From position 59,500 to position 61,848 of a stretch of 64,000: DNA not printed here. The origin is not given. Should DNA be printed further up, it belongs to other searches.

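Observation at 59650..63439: Gabija/class-2-OLD-type anti-phage pair: OLD-family ATPase-TOPRIM nuclease plus UvrD-like helicase, genes overlapping by 8 nt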

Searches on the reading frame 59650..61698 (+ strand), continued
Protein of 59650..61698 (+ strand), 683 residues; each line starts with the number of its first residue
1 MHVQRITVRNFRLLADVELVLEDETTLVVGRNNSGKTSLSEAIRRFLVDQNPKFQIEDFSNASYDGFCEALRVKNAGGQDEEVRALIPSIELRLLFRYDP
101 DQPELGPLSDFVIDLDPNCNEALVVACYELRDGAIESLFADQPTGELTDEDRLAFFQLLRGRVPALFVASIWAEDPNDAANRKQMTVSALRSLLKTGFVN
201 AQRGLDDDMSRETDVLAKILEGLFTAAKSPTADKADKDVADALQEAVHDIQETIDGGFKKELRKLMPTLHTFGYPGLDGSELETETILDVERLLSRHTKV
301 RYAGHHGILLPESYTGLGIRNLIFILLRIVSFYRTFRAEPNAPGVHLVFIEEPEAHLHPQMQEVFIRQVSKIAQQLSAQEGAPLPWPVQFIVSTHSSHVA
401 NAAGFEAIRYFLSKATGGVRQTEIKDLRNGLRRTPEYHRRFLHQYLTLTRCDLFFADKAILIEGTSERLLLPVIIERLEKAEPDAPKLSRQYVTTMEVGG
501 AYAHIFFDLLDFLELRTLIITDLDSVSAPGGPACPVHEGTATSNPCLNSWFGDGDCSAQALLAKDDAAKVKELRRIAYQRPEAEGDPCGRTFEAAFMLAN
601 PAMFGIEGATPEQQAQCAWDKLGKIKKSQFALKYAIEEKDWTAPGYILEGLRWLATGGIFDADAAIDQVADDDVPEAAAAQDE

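Call 22: search_solved_structures(query=A2, max_evalue=0.01, show_alignments=4)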
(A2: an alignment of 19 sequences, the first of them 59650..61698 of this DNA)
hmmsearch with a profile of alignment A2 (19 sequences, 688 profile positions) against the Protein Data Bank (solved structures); distinct sequences matched with E-value up to 0.01: 30.
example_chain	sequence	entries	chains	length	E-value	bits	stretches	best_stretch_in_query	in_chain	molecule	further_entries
6p74_A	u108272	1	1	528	3e-18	68.5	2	307-503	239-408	Putative ATP-dependent endonuclease of the OLD family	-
8wy4_A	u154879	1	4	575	4.6e-12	48.1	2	339-537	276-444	Endonuclease GajA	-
8jq9_B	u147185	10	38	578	4.6e-12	48.1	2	339-537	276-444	Endonuclease GajA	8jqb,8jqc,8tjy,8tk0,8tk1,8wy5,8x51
8j4t_A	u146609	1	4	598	6e-12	47.7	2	339-537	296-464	Endonuclease GajA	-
23or_B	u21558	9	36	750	8.5e-12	47.2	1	347-471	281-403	Retron Eco8 OLD nuclease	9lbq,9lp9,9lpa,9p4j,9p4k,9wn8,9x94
8sm3_A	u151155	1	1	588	2.3e-11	45.8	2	339-537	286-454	Endonuclease GajA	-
8u7i_A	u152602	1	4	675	3.7e-11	45.1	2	339-537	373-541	Endonuclease GajA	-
6nk8_A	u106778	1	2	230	3.8e-08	35.2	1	440-531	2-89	Class 2 OLD family nuclease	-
9n69_A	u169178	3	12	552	6.4e-07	31.1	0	346-415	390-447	AAA family ATPase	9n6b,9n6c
9kjx_B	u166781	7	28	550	1.1e-06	30.3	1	3-46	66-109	AAA family ATPase | Retron I-A effector PtuA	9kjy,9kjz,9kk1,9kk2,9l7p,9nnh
6njv_A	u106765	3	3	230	1.8e-06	29.6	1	442-532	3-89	Xcc_CTR_I | Xcc_ctr_pt | Xcc_ctr_Hg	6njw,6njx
8ee4_A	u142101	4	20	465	6.4e-06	27.8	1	1-45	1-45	PtuA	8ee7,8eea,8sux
9nnk_C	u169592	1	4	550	6.8e-06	27.7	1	3-46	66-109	Retreon I-A effector PtuA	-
9nnb_C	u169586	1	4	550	6.9e-06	27.7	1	3-46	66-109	Retron I-A effector PtuA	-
22bu_B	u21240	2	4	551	1.6e-05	26.5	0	5-67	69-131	AAA family ATPase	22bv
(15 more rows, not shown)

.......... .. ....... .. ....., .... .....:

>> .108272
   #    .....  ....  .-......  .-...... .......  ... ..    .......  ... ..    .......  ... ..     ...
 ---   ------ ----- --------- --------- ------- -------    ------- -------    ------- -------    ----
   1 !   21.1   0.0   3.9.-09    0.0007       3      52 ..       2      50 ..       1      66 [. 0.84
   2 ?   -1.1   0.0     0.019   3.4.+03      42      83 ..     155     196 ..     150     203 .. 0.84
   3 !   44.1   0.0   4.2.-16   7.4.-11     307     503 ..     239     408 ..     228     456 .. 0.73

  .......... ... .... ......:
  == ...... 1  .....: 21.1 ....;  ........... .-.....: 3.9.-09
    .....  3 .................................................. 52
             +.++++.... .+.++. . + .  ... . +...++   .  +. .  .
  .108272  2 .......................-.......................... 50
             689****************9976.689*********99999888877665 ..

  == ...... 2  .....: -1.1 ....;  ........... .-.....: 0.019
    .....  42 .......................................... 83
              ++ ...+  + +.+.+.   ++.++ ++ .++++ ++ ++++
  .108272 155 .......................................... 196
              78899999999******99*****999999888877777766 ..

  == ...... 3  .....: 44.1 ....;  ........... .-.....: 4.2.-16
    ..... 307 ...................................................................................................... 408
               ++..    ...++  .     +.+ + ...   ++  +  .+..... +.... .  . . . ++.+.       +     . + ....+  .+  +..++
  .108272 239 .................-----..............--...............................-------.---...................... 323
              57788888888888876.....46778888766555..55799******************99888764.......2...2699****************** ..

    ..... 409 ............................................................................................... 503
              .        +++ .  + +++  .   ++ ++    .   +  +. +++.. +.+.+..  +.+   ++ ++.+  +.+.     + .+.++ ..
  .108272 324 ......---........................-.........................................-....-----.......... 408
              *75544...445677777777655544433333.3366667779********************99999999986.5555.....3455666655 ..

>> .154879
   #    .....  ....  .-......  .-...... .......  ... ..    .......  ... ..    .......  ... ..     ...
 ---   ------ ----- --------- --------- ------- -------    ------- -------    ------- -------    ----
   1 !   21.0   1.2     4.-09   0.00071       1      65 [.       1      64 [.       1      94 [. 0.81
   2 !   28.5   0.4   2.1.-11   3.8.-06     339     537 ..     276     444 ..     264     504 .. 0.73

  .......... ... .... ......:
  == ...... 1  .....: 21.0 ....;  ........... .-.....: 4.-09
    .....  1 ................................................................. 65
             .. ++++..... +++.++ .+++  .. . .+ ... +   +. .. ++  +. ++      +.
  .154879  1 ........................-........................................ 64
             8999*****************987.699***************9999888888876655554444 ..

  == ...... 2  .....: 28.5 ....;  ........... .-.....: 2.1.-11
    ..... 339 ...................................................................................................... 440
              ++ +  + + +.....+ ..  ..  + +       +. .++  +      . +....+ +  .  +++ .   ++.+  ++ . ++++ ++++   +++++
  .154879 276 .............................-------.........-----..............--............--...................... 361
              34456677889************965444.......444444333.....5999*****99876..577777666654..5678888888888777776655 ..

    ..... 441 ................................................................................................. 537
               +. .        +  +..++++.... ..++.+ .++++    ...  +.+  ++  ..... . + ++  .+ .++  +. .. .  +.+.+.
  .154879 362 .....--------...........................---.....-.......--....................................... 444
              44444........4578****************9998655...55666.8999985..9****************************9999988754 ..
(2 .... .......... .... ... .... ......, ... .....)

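Call 24: search_dna_similar(query=window:59650-61698:+, collection=plasmids, mode=protein, max_rows=15)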
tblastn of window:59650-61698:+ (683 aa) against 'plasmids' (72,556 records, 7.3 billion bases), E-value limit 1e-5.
Records with a match: 398; places in all: 402; records where one place covers at least 80% of the query: 74.
Best place of each record, by identity: <60% 398.
By first word of the organism name: Rhizobium 47; Klebsiella 35; Burkholderia 25; Bacillus 22; Agrobacterium 20; Citrobacter 20; Sinorhizobium 19; Enterobacter 18; Phaeobacter 14; Pseudomonas 9; and 84 more.
By predicted mobility (MOB-suite, as given by PLSDB): conjugative 214; non-mobilizable 117; mobilizable 67.
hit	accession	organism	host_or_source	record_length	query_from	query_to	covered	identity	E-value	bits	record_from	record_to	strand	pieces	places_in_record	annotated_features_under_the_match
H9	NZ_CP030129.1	Indioceanicola profundi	sediment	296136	1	659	96%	56.0%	0e+0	716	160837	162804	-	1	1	ATP-dependent endonuclease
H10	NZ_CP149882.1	Sinorhizobium medicae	Medicago sativa,Cell Culture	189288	1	655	96%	54.1%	0e+0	644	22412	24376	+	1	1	ATP-dependent endonuclease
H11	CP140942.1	Sinorhizobium meliloti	Medicago lupulina,whole organism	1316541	1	655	96%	53.8%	0e+0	642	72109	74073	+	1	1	ATP-dependent endonuclease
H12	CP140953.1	Sinorhizobium meliloti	Medicago lupulina,whole organism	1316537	1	655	96%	53.8%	0e+0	642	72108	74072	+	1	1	ATP-dependent endonuclease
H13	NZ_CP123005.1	Sinorhizobium meliloti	Medicago sativa,cell culture,nodules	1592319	1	655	96%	53.8%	0e+0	642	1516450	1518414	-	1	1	none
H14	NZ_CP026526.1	Sinorhizobium meliloti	Medicago sativa L. subsp. ambigua,Cell ...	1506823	1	655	96%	53.8%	0e+0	641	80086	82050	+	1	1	none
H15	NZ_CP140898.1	Sinorhizobium medicae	Medicago lupulina,whole organism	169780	1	655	96%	53.8%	0e+0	640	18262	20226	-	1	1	ATP-dependent endonuclease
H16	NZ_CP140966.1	Sinorhizobium medicae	Medicago lupulina,whole organism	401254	1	655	96%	53.8%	0e+0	640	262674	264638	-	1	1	ATP-dependent endonuclease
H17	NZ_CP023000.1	Rhizobium sp. 11515TR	Cell culture,agricultural soil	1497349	1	657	96%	52.7%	0e+0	634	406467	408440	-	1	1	record has no annotation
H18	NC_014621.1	Ketogulonicigenium vulgare Y25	-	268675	1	658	96%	52.3%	0e+0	634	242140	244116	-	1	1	ATP-dependent endonuclease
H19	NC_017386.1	Ketogulonicigenium vulgare WSH-001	-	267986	1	658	96%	52.3%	0e+0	634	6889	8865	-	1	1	ATP-dependent endonuclease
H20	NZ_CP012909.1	Ketogulonicigenium vulgare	cell culture,Tianjin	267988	1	658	96%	52.3%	0e+0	634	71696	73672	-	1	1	ATP-dependent endonuclease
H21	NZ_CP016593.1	Ketogulonicigenium vulgare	cell culture,China: Zibo, Shandong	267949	1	658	96%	52.3%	0e+0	634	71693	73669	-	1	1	ATP-dependent endonuclease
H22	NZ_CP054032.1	Rhizobium indicum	Pisum sativum l. (pea),Pure culture,Pea ...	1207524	1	657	96%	51.7%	0e+0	611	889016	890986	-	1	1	record has no annotation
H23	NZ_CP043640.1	Sphingomonas sp. NBWT7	pure culture,soil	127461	1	657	96%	51.4%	0e+0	635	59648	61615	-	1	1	ATP-dependent endonuclease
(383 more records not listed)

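Call 43: find_homologous_proteins(query=A2, max_evalue=1e-10)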
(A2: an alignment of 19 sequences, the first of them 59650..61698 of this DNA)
Query A2 (19 sequences) (683 aa, profile of the alignment): 4428 proteins with E <= 1e-10 among 8000 candidates; the best 120 are listed.
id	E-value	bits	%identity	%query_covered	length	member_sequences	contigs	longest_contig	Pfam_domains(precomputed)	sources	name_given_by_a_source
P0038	0.0e+0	1202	84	100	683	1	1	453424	PF20469.5,PF11398.15,PF13175.13,PF13476.13,PF02463.26,PF13304.13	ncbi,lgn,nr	ncbi:MAG: ATP-dependent endonuclease [Gammaproteobacteria bacterium]|nr:ATP-dependent endonuclease [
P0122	0.0e+0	1197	68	100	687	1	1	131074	PF20469.5,PF13175.13,PF13476.13,PF13304.13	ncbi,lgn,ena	-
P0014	0.0e+0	1196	87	98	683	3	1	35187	PF20469.5,PF11398.15,PF13175.13,PF13476.13,PF02463.26,PF13304.13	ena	-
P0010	0.0e+0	1193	87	100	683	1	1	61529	PF20469.5,PF13175.13,PF13476.13,PF02463.26,PF13304.13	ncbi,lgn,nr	ncbi:MAG: ATP-dependent endonuclease [Deferrisomatales bacterium]|nr:ATP-dependent endonuclease [Def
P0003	0.0e+0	1193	88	100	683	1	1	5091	PF20469.5,PF13175.13,PF13476.13,PF02463.26,PF13304.13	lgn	-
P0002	0.0e+0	1193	89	100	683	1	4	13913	PF20469.5,PF11398.15,PF13175.13,PF13476.13,PF02463.26,PF13304.13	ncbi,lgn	-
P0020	0.0e+0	1192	85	100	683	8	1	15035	PF20469.5,PF11398.15,PF13175.13,PF13476.13,PF02463.26,PF13304.13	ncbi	-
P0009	0.0e+0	1190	88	97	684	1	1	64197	PF20469.5,PF13175.13,PF13476.13,PF02463.26,PF13304.13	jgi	jgi:putative ATP-dependent endonuclease of OLD family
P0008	0.0e+0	1189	87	100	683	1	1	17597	PF20469.5,PF11398.15,PF13175.13,PF13476.13,PF02463.26,PF13304.13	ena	-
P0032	0.0e+0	1188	84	100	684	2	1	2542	PF20469.5,PF13175.13,PF13476.13,PF02463.26,PF13304.13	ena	-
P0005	0.0e+0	1188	88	98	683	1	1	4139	PF20469.5,PF11398.15,PF13175.13,PF13476.13,PF02463.26,PF13304.13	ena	-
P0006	0.0e+0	1188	88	100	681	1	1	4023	PF20469.5,PF11398.15,PF13175.13,PF13476.13,PF02463.26,PF13304.13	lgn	-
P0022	0.0e+0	1186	85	100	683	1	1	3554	PF20469.5,PF11398.15,PF13175.13,PF13476.13,PF02463.26,PF13304.13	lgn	-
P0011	0.0e+0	1186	87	98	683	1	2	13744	PF20469.5,PF13175.13,PF13476.13,PF02463.26,PF13304.13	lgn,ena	-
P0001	0.0e+0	1185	100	100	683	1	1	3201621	PF20469.5,PF11398.15,PF13175.13,PF13476.13,PF02463.26,PF13304.13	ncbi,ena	-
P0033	0.0e+0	1185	84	100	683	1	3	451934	PF20469.5,PF13175.13,PF13476.13,PF13304.13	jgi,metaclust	metaclust:\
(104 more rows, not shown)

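Call 50: search_dna_similar(query=window:59650-61698:+, collection=phages, mode=protein, max_rows=10)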
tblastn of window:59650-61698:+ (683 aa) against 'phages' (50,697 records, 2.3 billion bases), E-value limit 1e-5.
Records with a match: 6; places in all: 6; records where one place covers at least 80% of the query: 1.
Best place of each record, by identity: <60% 6.
By first word of the organism name: Bacteriophage 4; Pseudomonas 1; Escherichia 1.
By host as written in the record: - 4; Pseudomonas aeruginosa 02-5867 1; Escherichia coli O157:H7 ATCC 43895 1.
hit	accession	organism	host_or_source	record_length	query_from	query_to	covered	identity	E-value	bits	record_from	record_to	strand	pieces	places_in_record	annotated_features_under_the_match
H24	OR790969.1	Pseudomonas phage PfAC02b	Pseudomonas aeruginosa 02-5867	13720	1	655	96%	27.3%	4e-53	204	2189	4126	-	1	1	ATP-dependent endonuclease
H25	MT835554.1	Bacteriophage sp.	human fecal samples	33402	310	656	51%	32.6%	1e-36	154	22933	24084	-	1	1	record has no annotation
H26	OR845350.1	Escherichia phage ECO95 1-6-1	Escherichia coli O157:H7 ATCC 43895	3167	256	524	39%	25.7%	1e-5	55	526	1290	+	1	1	record has no annotation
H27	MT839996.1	Bacteriophage sp.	human fecal samples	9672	316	531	32%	26.1%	9e-9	65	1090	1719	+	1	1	record has no annotation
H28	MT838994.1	Bacteriophage sp.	human fecal samples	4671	313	515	30%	25.5%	3e-8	63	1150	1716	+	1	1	record has no annotation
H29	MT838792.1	Bacteriophage sp.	human fecal samples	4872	315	504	28%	25.5%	2e-9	67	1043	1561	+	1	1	record has no annotation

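Call 51: find_encoding_contigs(protein=P0038, flank=8000, max_places=2)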
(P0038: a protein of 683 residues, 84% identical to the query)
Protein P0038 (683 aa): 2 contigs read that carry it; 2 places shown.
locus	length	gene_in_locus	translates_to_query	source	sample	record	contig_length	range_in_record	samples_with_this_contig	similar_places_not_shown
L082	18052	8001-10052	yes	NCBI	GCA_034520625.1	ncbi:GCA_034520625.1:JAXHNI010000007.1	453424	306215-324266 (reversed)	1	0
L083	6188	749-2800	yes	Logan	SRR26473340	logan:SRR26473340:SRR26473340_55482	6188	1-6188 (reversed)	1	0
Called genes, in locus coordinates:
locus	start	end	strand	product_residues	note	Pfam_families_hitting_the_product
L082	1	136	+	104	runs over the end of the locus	-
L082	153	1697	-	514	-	PF07916:TraG_N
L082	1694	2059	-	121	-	-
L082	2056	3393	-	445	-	-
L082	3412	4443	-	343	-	PF06834:TraU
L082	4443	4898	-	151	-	PF07511:DUF1525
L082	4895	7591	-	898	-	PF11130:TraC_F_IV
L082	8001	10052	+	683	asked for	PF02463:SMC_N (weak), PF11398:DUF2813 (faint), PF13175:AAA_15, PF13476:AAA_23, PF13304:AAA_21, PF13175:AAA_15, PF20469:OLD-like_TOPRIM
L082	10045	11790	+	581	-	PF00580:UvrD-helicase, PF13245:AAA_19, PF00580:UvrD-helicase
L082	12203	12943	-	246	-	-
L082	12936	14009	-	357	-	PF04069:OpuAC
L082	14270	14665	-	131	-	-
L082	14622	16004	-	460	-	-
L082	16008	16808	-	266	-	PF11920:DUF3438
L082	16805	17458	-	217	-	PF11444:DUF2895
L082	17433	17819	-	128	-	PF11990:DUF3487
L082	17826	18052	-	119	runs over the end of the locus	PF11190:DUF2976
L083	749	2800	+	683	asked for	PF02463:SMC_N (weak), PF11398:DUF2813 (faint), PF13175:AAA_15, PF13476:AAA_23, PF13304:AAA_21, PF13175:AAA_15, PF20469:OLD-like_TOPRIM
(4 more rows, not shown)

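Call 52: find_encoding_contigs(protein=P0033, flank=8000, max_places=2)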
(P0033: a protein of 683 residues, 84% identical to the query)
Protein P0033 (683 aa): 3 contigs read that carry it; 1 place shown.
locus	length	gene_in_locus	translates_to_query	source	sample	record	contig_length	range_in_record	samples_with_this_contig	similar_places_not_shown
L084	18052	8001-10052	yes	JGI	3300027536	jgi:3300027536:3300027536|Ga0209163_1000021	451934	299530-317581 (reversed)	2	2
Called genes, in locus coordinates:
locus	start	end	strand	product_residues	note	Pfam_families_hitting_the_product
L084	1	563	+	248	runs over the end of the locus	PF13391:HNH_2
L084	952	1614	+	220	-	-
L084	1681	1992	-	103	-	-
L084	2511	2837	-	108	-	-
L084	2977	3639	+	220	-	-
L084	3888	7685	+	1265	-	PF00078:RVT_1 (weak)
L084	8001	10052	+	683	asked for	PF13175:AAA_15, PF13476:AAA_23 (faint), PF13304:AAA_21, PF13175:AAA_15, PF20469:OLD-like_TOPRIM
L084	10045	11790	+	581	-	PF00580:UvrD-helicase, PF13245:AAA_19, PF00580:UvrD-helicase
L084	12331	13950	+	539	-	-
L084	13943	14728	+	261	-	-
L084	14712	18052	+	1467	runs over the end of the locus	-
